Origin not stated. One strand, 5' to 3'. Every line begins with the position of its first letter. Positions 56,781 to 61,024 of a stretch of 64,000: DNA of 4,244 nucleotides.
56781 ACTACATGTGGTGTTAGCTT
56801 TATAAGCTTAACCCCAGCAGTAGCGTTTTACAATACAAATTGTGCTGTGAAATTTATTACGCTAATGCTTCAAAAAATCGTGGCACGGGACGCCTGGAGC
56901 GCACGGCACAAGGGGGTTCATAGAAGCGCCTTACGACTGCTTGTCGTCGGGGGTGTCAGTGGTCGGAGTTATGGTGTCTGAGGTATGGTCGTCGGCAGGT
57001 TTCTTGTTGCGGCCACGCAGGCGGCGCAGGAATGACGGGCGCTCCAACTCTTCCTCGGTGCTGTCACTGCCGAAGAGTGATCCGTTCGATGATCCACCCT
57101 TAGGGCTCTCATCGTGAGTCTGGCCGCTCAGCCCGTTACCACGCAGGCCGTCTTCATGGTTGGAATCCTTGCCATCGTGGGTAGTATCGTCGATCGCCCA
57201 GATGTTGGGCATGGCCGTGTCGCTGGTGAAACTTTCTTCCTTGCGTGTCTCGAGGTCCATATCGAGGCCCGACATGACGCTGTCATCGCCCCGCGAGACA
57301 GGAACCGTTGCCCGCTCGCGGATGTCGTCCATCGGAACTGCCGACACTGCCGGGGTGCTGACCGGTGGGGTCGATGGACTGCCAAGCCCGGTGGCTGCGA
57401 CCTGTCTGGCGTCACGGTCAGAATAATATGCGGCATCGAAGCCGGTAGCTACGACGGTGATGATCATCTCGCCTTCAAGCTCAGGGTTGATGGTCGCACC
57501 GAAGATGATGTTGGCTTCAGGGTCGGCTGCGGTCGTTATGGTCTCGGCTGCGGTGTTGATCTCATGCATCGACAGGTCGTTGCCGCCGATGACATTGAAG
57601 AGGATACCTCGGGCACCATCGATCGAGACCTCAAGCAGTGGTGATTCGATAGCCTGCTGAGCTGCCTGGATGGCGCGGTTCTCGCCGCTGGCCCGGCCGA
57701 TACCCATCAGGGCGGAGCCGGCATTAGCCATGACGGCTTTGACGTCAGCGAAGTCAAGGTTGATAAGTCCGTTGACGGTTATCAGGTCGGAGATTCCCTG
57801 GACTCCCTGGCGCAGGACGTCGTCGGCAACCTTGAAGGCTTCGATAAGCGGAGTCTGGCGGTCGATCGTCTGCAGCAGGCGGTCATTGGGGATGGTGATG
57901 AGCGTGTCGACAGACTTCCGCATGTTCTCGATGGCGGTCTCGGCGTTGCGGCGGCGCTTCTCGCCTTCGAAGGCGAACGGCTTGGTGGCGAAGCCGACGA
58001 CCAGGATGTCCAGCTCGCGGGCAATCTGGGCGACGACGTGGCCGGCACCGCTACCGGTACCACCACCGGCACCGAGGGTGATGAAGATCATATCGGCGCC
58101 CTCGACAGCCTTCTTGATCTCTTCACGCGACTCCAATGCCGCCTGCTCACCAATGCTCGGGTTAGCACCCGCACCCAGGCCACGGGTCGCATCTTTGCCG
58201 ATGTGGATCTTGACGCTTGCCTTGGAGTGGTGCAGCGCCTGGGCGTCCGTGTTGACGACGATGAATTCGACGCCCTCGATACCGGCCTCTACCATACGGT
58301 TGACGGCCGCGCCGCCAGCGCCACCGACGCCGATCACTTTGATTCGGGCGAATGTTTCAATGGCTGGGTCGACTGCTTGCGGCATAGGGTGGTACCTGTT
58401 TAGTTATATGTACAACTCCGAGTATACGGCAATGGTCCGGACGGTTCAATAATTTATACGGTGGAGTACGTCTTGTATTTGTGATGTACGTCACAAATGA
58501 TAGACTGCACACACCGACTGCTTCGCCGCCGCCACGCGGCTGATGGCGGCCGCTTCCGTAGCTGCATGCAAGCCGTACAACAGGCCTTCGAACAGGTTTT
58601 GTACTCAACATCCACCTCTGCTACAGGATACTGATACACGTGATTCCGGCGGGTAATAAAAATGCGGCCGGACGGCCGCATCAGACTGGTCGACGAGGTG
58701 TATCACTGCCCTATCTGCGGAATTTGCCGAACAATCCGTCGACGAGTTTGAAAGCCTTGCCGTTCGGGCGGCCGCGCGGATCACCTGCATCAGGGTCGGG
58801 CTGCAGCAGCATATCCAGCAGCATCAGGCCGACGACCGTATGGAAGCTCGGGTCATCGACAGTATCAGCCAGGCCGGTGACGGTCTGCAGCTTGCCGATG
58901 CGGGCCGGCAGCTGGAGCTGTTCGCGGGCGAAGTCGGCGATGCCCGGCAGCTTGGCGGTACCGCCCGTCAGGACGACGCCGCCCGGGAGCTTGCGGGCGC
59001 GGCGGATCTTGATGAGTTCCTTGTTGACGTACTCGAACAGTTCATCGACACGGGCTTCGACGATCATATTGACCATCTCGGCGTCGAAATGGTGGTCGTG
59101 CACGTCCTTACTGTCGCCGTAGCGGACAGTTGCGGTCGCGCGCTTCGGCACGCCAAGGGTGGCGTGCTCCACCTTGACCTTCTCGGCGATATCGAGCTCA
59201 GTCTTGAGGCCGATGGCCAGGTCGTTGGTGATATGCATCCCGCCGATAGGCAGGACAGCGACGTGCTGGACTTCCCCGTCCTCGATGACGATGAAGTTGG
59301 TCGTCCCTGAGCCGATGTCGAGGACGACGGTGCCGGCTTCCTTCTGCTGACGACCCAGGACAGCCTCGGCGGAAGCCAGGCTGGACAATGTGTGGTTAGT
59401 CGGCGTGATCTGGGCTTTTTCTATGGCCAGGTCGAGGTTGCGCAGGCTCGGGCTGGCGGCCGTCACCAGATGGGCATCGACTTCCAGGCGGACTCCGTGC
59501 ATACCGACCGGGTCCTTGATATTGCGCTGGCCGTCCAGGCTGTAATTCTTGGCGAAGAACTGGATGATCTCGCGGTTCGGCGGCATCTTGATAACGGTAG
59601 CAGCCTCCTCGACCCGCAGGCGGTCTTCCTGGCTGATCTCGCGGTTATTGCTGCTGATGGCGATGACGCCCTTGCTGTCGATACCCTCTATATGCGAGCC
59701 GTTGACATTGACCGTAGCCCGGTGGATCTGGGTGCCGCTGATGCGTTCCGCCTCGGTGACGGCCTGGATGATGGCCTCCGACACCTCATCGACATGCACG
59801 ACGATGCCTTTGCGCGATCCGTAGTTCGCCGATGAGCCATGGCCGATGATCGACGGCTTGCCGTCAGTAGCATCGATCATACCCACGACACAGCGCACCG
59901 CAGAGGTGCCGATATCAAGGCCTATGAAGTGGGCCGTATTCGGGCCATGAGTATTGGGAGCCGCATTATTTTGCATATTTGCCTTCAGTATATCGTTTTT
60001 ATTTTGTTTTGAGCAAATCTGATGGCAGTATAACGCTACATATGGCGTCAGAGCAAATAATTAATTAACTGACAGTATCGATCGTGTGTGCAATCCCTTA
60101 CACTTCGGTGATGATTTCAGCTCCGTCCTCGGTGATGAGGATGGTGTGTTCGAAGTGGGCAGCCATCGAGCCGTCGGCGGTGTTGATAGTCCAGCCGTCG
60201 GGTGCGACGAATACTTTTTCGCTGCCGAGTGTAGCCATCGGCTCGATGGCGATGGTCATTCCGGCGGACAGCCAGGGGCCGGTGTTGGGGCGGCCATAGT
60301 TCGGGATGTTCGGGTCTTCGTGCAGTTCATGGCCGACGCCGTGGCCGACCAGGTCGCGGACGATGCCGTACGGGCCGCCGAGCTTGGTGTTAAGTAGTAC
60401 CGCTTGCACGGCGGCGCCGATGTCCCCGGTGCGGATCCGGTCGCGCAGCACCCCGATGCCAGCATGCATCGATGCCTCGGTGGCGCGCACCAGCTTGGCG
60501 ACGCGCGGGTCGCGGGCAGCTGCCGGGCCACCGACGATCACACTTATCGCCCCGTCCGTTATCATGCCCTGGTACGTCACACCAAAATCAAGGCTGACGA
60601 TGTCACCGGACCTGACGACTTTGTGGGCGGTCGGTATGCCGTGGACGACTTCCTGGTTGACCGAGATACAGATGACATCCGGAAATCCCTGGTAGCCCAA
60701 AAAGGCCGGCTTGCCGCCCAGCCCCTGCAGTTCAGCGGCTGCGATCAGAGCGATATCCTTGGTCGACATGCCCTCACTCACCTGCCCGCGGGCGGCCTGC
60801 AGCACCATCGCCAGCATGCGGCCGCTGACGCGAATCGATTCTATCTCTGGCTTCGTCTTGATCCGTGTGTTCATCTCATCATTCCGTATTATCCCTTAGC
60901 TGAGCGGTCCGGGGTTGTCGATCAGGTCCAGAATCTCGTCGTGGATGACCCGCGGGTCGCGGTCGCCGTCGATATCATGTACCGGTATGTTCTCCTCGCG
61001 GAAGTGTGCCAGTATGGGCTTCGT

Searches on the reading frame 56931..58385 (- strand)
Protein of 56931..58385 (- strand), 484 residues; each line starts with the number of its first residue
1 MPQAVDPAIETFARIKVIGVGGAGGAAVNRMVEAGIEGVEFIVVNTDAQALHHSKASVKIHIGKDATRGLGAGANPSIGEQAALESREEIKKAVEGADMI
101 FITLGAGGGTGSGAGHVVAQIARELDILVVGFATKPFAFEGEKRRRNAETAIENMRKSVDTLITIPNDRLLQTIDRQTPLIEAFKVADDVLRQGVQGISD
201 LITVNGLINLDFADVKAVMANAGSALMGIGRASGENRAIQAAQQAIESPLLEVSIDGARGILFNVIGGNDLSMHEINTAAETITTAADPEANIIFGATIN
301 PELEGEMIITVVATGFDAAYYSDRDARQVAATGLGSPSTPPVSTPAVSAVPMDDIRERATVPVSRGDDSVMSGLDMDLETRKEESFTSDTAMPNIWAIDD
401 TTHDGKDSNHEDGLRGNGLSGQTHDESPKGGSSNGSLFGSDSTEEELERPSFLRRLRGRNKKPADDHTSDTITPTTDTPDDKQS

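Call 17: search_protein_families(library=pfam, proteins=[window:56931-58385:-], max_evalue=0.001)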
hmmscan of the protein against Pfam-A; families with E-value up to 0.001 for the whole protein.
window:56931-58385:- (484 aa): 2 families
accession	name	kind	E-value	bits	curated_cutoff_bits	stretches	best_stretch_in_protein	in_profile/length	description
PF00091.31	Tubulin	-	7.3e-52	176.8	33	1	14-174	1-189/190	Tubulin/FtsZ family, GTPase domain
PF12327.13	FtsZ_C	-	2.7e-36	124.2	27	1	223-317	1-95/95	FtsZ family, C-terminal domain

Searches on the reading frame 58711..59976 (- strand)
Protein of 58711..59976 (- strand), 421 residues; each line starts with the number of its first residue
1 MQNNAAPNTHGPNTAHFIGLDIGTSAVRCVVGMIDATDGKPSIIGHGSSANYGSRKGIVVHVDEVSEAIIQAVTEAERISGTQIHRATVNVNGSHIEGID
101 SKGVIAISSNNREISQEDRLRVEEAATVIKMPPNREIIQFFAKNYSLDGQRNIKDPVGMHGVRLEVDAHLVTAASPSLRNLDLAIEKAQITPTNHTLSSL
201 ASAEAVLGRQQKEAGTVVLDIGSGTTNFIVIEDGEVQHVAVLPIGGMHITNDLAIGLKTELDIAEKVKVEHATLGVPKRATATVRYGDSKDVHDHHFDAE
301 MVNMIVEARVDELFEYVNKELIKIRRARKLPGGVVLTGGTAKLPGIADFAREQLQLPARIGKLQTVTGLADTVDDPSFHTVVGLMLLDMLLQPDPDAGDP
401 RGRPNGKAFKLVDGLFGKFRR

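Call 17: search_protein_families(library=pfam, proteins=[window:58711-59976:-], max_evalue=0.001)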
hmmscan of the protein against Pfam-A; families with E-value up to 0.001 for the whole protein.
window:58711-59976:- (421 aa): 7 families
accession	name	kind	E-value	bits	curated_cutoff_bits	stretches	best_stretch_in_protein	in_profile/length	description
PF14450.12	FtsA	-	2.9e-31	108.9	31.8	1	217-383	1-127/127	Cell division protein FtsA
PF02491.25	SHS2_FTSA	-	3.1e-26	92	25.4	1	93-172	1-79/79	SHS2 domain inserted in FTSA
PF06723.19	MreB_Mbl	-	9.4e-08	31.7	27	1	212-362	143-305/327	MreB/Mbl protein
PF11104.14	PilM_2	-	7.5e-07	28.8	27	0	183-270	143-236/340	Type IV pilus assembly protein PilM;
PF06277.17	EutA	-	4.1e-06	26.4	27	1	210-342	139-266/475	Ethanolamine utilisation protein EutA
PF02541.22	Ppx-GppA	-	0.00022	21.2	27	1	203-253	101-151/285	Ppx/GppA phosphatase family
PF00022.25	Actin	-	0.00028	20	27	0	198-307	135-234/410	Actin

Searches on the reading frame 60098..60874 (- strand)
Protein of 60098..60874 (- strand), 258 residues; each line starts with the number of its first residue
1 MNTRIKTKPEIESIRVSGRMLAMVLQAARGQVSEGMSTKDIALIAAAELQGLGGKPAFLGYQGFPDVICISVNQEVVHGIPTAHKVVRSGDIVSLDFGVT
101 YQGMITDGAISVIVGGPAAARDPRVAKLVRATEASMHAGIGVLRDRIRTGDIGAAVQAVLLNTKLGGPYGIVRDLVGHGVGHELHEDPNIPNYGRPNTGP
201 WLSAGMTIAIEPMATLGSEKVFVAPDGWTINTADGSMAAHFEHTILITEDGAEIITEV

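Call 17: search_protein_families(library=pfam, proteins=[window:60098-60874:-], max_evalue=0.001)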
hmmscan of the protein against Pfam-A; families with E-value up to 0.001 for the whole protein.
window:60098-60874:- (258 aa): 1 family
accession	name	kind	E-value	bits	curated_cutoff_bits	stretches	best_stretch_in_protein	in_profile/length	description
PF00557.29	Peptidase_M24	-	2e-40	139.2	23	1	12-249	1-208/208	Metallopeptidase family M24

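Call 76: find_encoding_contigs(protein=window:60098-60874:-, flank=10000, max_places=3)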
Protein window:60098-60874:- (258 aa): 12 contigs read that carry it; 3 places shown.
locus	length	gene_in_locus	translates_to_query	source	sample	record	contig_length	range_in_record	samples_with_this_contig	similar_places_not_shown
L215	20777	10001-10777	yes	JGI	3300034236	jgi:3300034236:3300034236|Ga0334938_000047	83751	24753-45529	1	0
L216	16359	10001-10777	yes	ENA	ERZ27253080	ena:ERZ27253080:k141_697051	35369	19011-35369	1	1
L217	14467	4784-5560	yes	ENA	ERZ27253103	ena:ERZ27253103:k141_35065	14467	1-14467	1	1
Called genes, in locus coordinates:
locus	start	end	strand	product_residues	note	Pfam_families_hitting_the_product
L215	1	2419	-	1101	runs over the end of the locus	-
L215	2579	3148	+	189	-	-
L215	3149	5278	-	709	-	PF17764:PriA_3primeBD, PF00270:DEAD, PF04851:ResIII, PF18319:Zn_ribbon_PriA, PF00271:Helicase_C (weak), PF18074:PriA_C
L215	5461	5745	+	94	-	-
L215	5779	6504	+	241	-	-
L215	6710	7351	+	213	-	-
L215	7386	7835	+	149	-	-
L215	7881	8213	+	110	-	-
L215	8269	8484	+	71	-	PF01165:Ribosomal_S21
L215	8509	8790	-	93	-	-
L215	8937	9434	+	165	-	PF09424:YqeY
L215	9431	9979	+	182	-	PF00406:ADK, PF13207:AAA_17, PF13238:AAA_18 (weak), PF13671:AAA_33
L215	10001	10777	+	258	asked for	PF00557:Peptidase_M24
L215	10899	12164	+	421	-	PF11104:PilM_2 (faint), PF02491:SHS2_FTSA, PF06277:EutA (weak), PF06723:MreB_Mbl, PF14450:FtsA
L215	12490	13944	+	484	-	PF00091:Tubulin, PF12327:FtsZ_C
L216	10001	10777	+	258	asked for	PF00557:Peptidase_M24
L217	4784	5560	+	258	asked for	PF00557:Peptidase_M24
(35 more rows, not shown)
